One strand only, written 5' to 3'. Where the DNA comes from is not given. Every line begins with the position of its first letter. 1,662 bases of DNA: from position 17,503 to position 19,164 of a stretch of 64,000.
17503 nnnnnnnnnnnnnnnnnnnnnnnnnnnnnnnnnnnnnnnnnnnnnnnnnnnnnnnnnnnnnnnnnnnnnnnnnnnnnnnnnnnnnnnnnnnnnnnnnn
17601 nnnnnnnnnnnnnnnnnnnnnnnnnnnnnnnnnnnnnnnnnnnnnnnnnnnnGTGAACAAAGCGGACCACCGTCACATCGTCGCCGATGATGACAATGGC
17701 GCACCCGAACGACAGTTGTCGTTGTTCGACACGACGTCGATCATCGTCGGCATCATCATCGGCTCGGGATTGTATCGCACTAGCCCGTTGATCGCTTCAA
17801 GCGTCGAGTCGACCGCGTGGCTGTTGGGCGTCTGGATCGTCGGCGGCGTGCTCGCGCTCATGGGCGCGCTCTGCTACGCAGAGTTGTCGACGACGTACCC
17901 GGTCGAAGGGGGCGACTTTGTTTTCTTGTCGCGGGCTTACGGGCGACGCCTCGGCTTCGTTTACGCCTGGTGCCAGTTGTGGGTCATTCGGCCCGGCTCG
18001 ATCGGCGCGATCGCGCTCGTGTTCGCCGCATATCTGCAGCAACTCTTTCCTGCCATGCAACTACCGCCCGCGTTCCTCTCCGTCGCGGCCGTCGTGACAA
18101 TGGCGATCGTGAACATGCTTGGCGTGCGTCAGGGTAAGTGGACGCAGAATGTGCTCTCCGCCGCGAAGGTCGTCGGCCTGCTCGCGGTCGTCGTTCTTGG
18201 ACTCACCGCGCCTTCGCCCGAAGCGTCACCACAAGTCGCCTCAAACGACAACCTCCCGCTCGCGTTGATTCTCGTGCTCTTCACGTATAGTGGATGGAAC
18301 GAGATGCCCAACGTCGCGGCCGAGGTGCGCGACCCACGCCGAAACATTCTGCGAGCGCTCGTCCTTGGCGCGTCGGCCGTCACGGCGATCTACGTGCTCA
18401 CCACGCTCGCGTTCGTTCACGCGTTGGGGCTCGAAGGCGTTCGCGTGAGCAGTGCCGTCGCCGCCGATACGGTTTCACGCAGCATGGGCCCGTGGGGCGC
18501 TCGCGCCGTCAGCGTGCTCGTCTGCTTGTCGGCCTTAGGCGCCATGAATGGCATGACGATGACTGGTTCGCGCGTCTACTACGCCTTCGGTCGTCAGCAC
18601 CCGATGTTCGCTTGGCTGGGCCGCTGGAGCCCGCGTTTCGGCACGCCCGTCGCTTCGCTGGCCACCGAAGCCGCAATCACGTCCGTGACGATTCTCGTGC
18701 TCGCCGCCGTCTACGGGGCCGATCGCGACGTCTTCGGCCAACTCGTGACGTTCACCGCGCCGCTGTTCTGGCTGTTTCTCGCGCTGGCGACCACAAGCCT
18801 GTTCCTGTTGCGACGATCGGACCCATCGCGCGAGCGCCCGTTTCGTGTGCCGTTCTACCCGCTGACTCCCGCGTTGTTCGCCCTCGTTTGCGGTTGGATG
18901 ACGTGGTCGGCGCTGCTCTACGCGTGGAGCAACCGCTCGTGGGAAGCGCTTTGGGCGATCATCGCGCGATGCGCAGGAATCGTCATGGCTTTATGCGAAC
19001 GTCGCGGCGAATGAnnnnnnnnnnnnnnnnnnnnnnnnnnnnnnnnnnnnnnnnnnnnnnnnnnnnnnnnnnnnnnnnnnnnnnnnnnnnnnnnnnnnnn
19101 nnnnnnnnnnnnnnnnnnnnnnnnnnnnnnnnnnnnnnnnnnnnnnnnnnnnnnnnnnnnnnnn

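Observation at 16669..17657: Low-GC SUKH/SMI1-KNR4-like gene inserted exactly at the yjbQ-permease junction, bracketed by a 57-bp duplication of that junction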

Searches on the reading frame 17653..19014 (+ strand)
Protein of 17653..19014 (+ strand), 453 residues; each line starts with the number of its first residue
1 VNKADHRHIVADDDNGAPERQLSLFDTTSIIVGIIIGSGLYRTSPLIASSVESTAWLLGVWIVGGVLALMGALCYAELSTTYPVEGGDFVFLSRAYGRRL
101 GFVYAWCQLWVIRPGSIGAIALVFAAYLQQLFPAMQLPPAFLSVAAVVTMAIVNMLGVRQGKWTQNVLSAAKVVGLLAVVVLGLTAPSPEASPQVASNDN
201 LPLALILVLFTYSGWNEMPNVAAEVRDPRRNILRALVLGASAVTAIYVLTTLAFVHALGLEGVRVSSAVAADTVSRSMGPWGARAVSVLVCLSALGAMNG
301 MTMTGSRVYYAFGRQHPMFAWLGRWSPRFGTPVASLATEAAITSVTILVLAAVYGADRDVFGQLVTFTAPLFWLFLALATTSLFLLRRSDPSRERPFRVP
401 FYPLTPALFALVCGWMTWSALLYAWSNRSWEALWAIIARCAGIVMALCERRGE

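Call 5: search_protein_families(library=pfam, proteins=[window:17653-19014:+], max_evalue=1)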
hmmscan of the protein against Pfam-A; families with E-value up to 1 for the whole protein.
window:17653-19014:+ (453 aa): 4 families
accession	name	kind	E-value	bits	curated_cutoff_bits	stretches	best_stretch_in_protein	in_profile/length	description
PF13520.12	AA_permease_2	-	3.5e-53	181.5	27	1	22-433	1-417/427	Amino acid permease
PF00324.27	AA_permease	-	1.5e-28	100.1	24.6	1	28-426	3-426/470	Amino acid permease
PF03845.19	Spore_permease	-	0.00029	20.2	23.4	1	22-102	2-79/321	Spore germination protein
PF16424.10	DUF5021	-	0.029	15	25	1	214-271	61-120/157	Domain of unknown function (DUF5021)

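Call 6: search_protein_families(library=ncbifam, proteins=[window:17653-19014:+], max_evalue=1)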
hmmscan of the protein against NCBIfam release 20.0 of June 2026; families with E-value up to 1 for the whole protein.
window:17653-19014:+ (453 aa): 21 families
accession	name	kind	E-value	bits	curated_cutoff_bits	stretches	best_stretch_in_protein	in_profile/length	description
TIGR00911.1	2A0308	subfamily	8.8e-68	229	701.8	1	16-421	42-449/505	L-type amino acid transporter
TIGR00909.1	2A0306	subfamily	1e-44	153.2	556.8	1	20-437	3-421/429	amino acid transporter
NF053761.1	BrChAATpBcaP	equivalog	7e-31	107.7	690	1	12-426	14-435/460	branched-chain amino acid transporter BcaP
NF008466.1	PRK11357.1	equivalog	1.1e-24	87.2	800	1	19-349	7-348/446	fructoselysine/psicoselysine transporter FrlA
NF008245.0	PRK11021.1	equivalog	1.3e-23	83.7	284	1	20-353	6-337/419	L-methionine/branched-chain amino acid transporter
TIGR00908.1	2A0305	equivalog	2.9e-20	72.6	381.75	1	21-424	8-407/442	ethanolamine permease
TIGR00905.1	2A0302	subfamily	1.5e-19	70.2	409.05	1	20-372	7-367/473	basic amino acid/polyamine antiporter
NF007929.0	PRK10644.1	equivalog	3.4e-18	65.6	574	1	20-386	8-375/445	arginine/agmatine antiporter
NF053662.1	Glu_GABA_anti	equivalog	4.6e-16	58.8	640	1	59-405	33-394/468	glutamate/gamma-aminobutyrate antiporter GadC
TIGR00906.1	2A0303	subfamily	1.4e-14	53.4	681.7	2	208-350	258-399/602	cationic amino acid transport permease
TIGR03810.1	arg_ornith_anti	equivalog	1.7e-14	53.4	591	1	21-387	2-381/468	arginine-ornithine antiporter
TIGR03813.2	Gln_GABA_anti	equivalog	2.4e-13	49.9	650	1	72-411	49-408/479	glutamine/gamma-aminobutyrate antiporter GadC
NF007754.0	PRK10435.1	equivalog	9.1e-13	48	585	1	20-369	5-359/443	cadaverine/lysine antiporter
NF040513.1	antiport_TyrP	equivalog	1.7e-12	46.8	630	1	42-400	22-397/465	tyrosine-tyramine antiporter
NF007602.0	PRK10249.1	equivalog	5.9e-12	45.3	851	1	16-407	17-415/458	phenylalanine transporter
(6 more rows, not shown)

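Call 22: find_encoding_contigs(protein=window:17653-19014:+, flank=6000, max_places=8)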
Protein window:17653-19014:+ (453 aa): no gene with exactly this product is on record in the collection.

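Call 25: find_homologous_proteins(query=window:17653-19014:+, max_evalue=1e-100)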
Query window:17653-19014:+ (453 aa): 1797 proteins with E <= 1e-100 among 8000 candidates; the best 120 are listed.
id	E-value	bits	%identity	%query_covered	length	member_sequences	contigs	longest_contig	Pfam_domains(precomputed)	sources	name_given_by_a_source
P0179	7.6e-274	926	93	100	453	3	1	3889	PF13520.13,PF00324.28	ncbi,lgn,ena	-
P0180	1.3e-182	626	67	96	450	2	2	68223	PF13520.13,PF00324.28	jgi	jgi:amino acid transporter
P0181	8.7e-182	623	67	96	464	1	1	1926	PF13520.13,PF00324.28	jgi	jgi:amino acid transporter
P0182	4.4e-173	594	63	96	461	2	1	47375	PF01490.25,PF13520.13,PF00324.28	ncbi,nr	ncbi:MAG TPA: amino acid permease [Pirellulales bacterium]|nr:amino acid permease [Pirellulales bact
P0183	3.3e-161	555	67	87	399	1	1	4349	PF01490.25,PF13520.13,PF00324.28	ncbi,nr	ncbi:MAG TPA: amino acid permease, partial [Pirellulales bacterium]|nr:amino acid permease [Pirellul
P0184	5.2e-161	555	75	77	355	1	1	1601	PF13520.13,PF00324.28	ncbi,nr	ncbi:MAG TPA: amino acid permease, partial [Pirellulales bacterium]|nr:amino acid permease [Pirellul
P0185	3.5e-157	542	59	96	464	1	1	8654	PF13520.13,PF00324.28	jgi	jgi:basic amino acid/polyamine antiporter, APA family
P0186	2.1e-155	536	58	93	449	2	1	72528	PF13520.13,PF00324.28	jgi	jgi:amino acid transporter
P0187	3.4e-154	532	57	97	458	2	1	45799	PF13520.13,PF00324.28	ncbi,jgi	jgi:APA family basic amino acid/polyamine antiporter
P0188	2.2e-153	529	57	99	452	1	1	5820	PF13520.13,PF00324.28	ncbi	-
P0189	1.2e-151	524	57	93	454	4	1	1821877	PF13520.13,PF00324.28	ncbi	-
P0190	4.4e-150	519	54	95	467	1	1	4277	PF13520.13,PF00324.28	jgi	jgi:basic amino acid/polyamine antiporter, APA family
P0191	1.4e-149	517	54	98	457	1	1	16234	PF13520.13,PF00324.28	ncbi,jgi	ncbi:MAG: amino acid permease [Thermoguttaceae bacterium]|jgi:amino acid transporter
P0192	1.5e-149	517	54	96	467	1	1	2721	PF13520.13,PF00324.28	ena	-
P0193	2.2e-149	516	54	95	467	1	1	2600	PF13520.13,PF00324.28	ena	-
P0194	4.7e-149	515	54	95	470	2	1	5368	PF13520.13,PF00324.28,PF03845.20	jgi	-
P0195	4.0e-148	512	55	96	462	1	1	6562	PF13520.13,PF00324.28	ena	-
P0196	4.7e-148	512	54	97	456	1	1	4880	PF13520.13,PF00324.28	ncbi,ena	-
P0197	5.5e-148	512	56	96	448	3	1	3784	PF13520.13,PF00324.28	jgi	jgi:APA family basic amino acid/polyamine antiporter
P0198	8.2e-148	511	54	96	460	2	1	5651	PF13520.13,PF00324.28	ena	-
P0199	1.2e-147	510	55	96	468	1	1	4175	PF13520.13,PF00324.28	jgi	jgi:basic amino acid/polyamine antiporter, APA family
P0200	1.9e-147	510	57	97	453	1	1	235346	PF13520.13,PF00324.28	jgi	jgi:APA family basic amino acid/polyamine antiporter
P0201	4.7e-147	509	52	96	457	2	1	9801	PF13520.13,PF00324.28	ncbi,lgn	-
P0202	6.7e-147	508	53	96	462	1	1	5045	PF13520.13,PF00324.28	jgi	jgi:amino acid transporter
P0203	6.8e-147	508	52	96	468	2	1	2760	PF13520.13,PF00324.28,PF03845.20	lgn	-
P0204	9.5e-147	508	53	96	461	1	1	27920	PF13520.13,PF00324.28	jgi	jgi:basic amino acid/polyamine antiporter, APA family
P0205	1.0e-146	507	55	96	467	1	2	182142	PF13520.13,PF00324.28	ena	-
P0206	1.8e-146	507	54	95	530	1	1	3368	PF13520.13,PF00324.28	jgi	jgi:basic amino acid/polyamine antiporter, APA family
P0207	2.3e-146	506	54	95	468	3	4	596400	PF13520.13,PF00324.28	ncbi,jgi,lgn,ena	ncbi:MAG: APC family permease [Thermoguttaceae bacterium]|jgi:amino acid transporter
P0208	4.7e-146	505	53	96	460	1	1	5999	PF13520.13,PF00324.28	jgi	jgi:basic amino acid/polyamine antiporter, APA family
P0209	5.1e-146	505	52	97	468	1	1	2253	PF13520.13,PF00324.28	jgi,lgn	jgi:amino acid transporter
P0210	1.2e-145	504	53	96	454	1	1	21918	PF13520.13,PF00324.28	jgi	jgi:basic amino acid/polyamine antiporter, APA family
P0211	1.4e-145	504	56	96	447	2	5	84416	PF13520.13,PF00324.28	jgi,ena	-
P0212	1.5e-145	504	56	97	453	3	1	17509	PF13520.13,PF00324.28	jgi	-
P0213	3.0e-145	503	56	93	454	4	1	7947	PF13520.13,PF00324.28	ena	-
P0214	3.9e-145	502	53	96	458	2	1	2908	PF13520.13,PF00324.28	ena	-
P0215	4.1e-145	502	53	97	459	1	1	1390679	PF13520.13,PF00324.28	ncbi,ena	-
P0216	6.1e-145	502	52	97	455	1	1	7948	PF13520.13,PF00324.28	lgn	-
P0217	1.3e-144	501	52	98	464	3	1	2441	PF13520.13,PF00324.28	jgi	-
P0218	2.0e-144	500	53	97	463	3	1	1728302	PF13520.13,PF00324.28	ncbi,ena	-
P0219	2.1e-144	500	56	95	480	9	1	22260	PF13520.13,PF00324.28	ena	-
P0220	2.2e-144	500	53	97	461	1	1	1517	PF13520.13,PF00324.28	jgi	jgi:amino acid transporter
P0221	3.4e-144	499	51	95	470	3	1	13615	PF13520.13,PF00324.28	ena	-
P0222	3.9e-144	499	52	95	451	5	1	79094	PF13520.13,PF00324.28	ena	-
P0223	4.8e-144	499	52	99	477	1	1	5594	PF13520.13,PF00324.28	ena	-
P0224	5.3e-144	498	52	96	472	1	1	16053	PF13520.13,PF00324.28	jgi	jgi:basic amino acid/polyamine antiporter, APA family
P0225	9.7e-144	498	53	99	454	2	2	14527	PF13520.13,PF00324.28,PF03845.20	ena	-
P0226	1.8e-143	497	53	99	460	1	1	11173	PF13520.13,PF00324.28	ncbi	-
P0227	2.0e-143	497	52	97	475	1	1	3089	PF13520.13,PF00324.28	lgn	-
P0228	2.0e-143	497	53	97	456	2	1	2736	PF13520.13,PF00324.28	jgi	-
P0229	2.2e-143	496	52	98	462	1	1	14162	PF13520.13,PF00324.28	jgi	jgi:basic amino acid/polyamine antiporter, APA family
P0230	2.3e-143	496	51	100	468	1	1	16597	PF13520.13,PF00324.28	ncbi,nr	ncbi:MAG TPA: amino acid permease [Tepidisphaeraceae bacterium]|nr:amino acid permease [Tepidisphaer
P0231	3.4e-143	496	52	98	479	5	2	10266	PF13520.13,PF00324.28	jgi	jgi:amino acid transporter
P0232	6.0e-143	495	53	95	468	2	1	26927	PF13520.13,PF00324.28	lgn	-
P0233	9.4e-143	494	51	96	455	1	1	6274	PF13520.13,PF00324.28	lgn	-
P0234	1.0e-142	494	53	96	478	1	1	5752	PF13520.13,PF00324.28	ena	-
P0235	1.1e-142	494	51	97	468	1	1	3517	PF13520.13,PF00324.28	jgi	jgi:basic amino acid/polyamine antiporter, APA family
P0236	1.4e-142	494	50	98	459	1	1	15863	PF13520.13,PF00324.28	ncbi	-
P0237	1.4e-142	494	51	99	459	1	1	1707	PF13520.13,PF00324.28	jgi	jgi:basic amino acid/polyamine antiporter, APA family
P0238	1.5e-142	494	53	97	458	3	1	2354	PF13520.13,PF00324.28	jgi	jgi:APA family basic amino acid/polyamine antiporter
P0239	1.5e-142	494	54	95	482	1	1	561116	PF13520.13,PF00324.28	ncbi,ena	-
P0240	1.7e-142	494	53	92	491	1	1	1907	PF13520.13,PF00324.28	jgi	jgi:amino acid transporter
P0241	1.8e-142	493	53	94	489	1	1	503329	PF13520.13,PF00324.28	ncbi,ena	-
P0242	1.9e-142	493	55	97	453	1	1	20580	PF13520.13,PF00324.28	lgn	-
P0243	2.1e-142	493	51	98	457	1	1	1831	PF13520.13,PF00324.28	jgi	jgi:basic amino acid/polyamine antiporter, APA family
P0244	3.2e-142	493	54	96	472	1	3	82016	PF13520.13,PF00324.28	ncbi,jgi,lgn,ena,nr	ncbi:MAG TPA: amino acid permease [Pirellulales bacterium]|nr:amino acid permease [Pirellulales bact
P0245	3.6e-142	492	52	98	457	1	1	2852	PF13520.13,PF00324.28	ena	-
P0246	3.9e-142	492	53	97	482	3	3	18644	PF13520.13,PF00324.28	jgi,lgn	-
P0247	4.4e-142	492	54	95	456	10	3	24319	PF13520.13,PF00324.28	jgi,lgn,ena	jgi:amino acid transporter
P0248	5.3e-142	492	55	96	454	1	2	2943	PF13520.13,PF00324.28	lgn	-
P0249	5.9e-142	492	50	98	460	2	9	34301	PF13520.13,PF00324.28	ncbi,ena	-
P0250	7.0e-142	492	52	97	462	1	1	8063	PF13520.13,PF00324.28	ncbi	-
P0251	7.2e-142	491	53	96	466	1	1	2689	PF13520.13,PF00324.28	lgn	-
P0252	8.3e-142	491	52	95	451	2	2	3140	PF13520.13,PF00324.28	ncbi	-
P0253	8.5e-142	491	52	96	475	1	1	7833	PF13520.13,PF00324.28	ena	-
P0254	1.1e-141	491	51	97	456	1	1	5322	PF13520.13,PF00324.28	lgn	-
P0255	1.4e-141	491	53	97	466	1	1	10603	PF13520.13,PF00324.28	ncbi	-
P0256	1.4e-141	490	52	98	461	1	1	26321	PF13520.13,PF00324.28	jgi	jgi:amino acid transporter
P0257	1.5e-141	490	52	96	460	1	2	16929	PF13520.13,PF00324.28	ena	-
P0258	2.0e-141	490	50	99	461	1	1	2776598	PF13520.13,PF00324.28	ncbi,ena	-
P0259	2.4e-141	490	54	93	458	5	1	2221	PF13520.13,PF00324.28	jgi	jgi:amino acid transporter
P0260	3.0e-141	489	53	100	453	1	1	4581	PF13520.13,PF00324.28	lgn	-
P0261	3.0e-141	489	53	96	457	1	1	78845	PF13520.13,PF00324.28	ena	-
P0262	4.9e-141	489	53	96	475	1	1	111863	PF13520.13,PF00324.28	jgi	jgi:APA family basic amino acid/polyamine antiporter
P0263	7.7e-141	488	55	92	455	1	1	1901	PF13520.13,PF00324.28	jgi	jgi:basic amino acid/polyamine antiporter, APA family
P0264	8.5e-141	488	53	94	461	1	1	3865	PF13520.13,PF00324.28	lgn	-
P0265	8.9e-141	488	51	99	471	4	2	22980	PF13520.13,PF00324.28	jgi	-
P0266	9.3e-141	488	55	91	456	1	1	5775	PF13520.13,PF00324.28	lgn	-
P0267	9.6e-141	488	50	99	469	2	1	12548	PF13520.13,PF00324.28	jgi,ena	jgi:APA family basic amino acid/polyamine antiporter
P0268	1.1e-140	488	52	97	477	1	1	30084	PF13520.13,PF00324.28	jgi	jgi:basic amino acid/polyamine antiporter, APA family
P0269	1.5e-140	487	51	99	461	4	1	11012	PF13520.13,PF00324.28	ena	-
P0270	1.6e-140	487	51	100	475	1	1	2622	PF13520.13,PF00324.28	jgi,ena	-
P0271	1.6e-140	487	52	97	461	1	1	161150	PF13520.13,PF00324.28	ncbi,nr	ncbi:MAG: amino acid permease [Planctomycetes bacterium]|nr:amino acid permease [Planctomycetota bac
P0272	1.7e-140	487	53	96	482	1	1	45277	PF13520.13,PF00324.28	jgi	jgi:basic amino acid/polyamine antiporter, APA family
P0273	1.7e-140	487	51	95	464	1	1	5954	PF13520.13,PF00324.28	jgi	jgi:basic amino acid/polyamine antiporter, APA family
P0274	2.7e-140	486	52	99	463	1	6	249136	PF13520.13,PF00324.28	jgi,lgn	jgi:amino acid transporter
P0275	3.8e-140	486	51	98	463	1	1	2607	PF13520.13,PF00324.28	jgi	-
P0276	5.3e-140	485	52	96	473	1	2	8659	PF13520.13,PF00324.28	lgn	-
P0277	8.0e-140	485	52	97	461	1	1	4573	PF13520.13,PF00324.28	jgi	jgi:basic amino acid/polyamine antiporter, APA family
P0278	8.4e-140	485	53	96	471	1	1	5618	PF13520.13,PF00324.28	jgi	jgi:basic amino acid/polyamine antiporter, APA family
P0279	8.8e-140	485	53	97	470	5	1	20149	PF13520.13,PF00324.28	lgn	-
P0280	1.1e-139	484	51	95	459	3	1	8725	PF13520.13,PF00324.28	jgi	jgi:amino acid transporter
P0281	1.4e-139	484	52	96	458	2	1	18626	PF13520.13,PF00324.28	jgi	jgi:amino acid transporter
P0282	1.9e-139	484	49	100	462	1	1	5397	PF13520.13,PF00324.28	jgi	jgi:amino acid transporter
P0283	2.6e-139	483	51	98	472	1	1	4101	PF13520.13,PF00324.28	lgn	-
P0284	2.8e-139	483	51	99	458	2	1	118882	PF13520.13,PF00324.28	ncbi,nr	ncbi:MAG TPA: amino acid permease [Pirellulales bacterium]|nr:amino acid permease [Pirellulales bact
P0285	2.9e-139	483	52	95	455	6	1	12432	PF13520.13,PF00324.28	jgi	jgi:amino acid transporter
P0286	2.9e-139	483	50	98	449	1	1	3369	PF13520.13,PF00324.28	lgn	-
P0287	3.6e-139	483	53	96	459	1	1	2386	PF13520.13,PF00324.28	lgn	-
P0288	3.7e-139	483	51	95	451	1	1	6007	PF13520.13,PF00324.28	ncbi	-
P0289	4.2e-139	482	52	97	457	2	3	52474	PF13520.13,PF00324.28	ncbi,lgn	-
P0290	4.6e-139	482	51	97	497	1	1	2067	PF13520.13,PF00324.28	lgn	-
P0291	4.7e-139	482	51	96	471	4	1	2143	PF13520.13,PF00324.28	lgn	-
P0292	5.5e-139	482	53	96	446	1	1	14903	PF13520.13,PF00324.28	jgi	jgi:amino acid transporter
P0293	5.8e-139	482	51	95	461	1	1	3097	PF13520.13,PF00324.28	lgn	-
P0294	8.1e-139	481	55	93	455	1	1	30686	PF13520.13,PF00324.28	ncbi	-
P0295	9.2e-139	481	52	95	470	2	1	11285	PF13520.13,PF00324.28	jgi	-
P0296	1.1e-138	481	50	98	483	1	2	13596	PF13520.13,PF00324.28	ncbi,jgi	jgi:amino acid transporter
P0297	1.1e-138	481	52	96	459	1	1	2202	PF13520.13,PF00324.28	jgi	jgi:basic amino acid/polyamine antiporter, APA family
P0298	1.2e-138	481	50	97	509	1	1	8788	PF13520.13,PF00324.28,PF03845.20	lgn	-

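Call 27: find_encoding_contigs(protein=P0179, flank=6000, max_places=5)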
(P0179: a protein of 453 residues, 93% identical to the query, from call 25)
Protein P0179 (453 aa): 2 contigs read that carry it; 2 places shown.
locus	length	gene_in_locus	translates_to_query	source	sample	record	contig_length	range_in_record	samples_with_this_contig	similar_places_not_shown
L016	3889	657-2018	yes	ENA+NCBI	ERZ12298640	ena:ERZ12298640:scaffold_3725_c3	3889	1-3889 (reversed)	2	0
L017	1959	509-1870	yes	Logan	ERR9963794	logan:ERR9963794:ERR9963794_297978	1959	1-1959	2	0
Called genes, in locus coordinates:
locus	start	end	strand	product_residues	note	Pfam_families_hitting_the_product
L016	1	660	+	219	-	?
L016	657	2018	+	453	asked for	PF00324:AA_permease, PF13520:AA_permease_2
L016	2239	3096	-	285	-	PF08241:Methyltransf_11 (weak)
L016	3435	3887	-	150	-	?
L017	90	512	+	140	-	PF01894:YjbQ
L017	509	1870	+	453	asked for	PF00324:AA_permease, PF13520:AA_permease_2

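Call 28: find_encoding_contigs(protein=P0180, flank=6000, max_places=3)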
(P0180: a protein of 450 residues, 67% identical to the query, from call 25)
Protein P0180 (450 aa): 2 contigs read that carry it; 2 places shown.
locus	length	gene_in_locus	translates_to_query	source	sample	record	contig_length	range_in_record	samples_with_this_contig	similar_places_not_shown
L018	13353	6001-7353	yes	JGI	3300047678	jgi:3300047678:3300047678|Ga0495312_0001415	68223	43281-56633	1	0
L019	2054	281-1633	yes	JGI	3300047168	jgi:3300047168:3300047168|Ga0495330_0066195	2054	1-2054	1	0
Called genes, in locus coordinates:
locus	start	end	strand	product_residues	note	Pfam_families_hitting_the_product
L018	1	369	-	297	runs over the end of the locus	PF08450:SGL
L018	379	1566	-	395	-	PF00561:Abhydrolase_1, PF12146:Hydrolase_4, PF06821:Ser_hydrolase (faint), PF12697:Abhydrolase_6, PF00975:Thioesterase (weak), PF10230:LIDHydrolase (weak)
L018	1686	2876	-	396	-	PF11874:DUF3394 (faint), PF00595:PDZ (weak), PF14685:PDZ_Tricorn (faint), PF17820:PDZ_6 (weak), PF00595:PDZ (weak), PF13180:PDZ_2, PF17820:PDZ_6, PF13180:PDZ_2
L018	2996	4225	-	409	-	PF07661:MORN_2 (faint)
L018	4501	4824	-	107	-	PF07883:Cupin_2 (weak)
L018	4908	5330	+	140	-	PF01894:YjbQ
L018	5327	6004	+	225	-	-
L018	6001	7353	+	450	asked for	PF00324:AA_permease, PF13520:AA_permease_2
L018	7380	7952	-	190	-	-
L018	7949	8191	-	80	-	-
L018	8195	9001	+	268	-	PF07963:N_methyl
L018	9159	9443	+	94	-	-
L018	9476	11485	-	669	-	PF00270:DEAD, PF06733:DEAD_2 (weak), PF13307:Helicase_C_2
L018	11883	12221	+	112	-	PF00543:P-II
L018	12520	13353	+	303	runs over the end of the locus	PF13485:Peptidase_MA_2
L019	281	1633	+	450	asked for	PF00324:AA_permease, PF13520:AA_permease_2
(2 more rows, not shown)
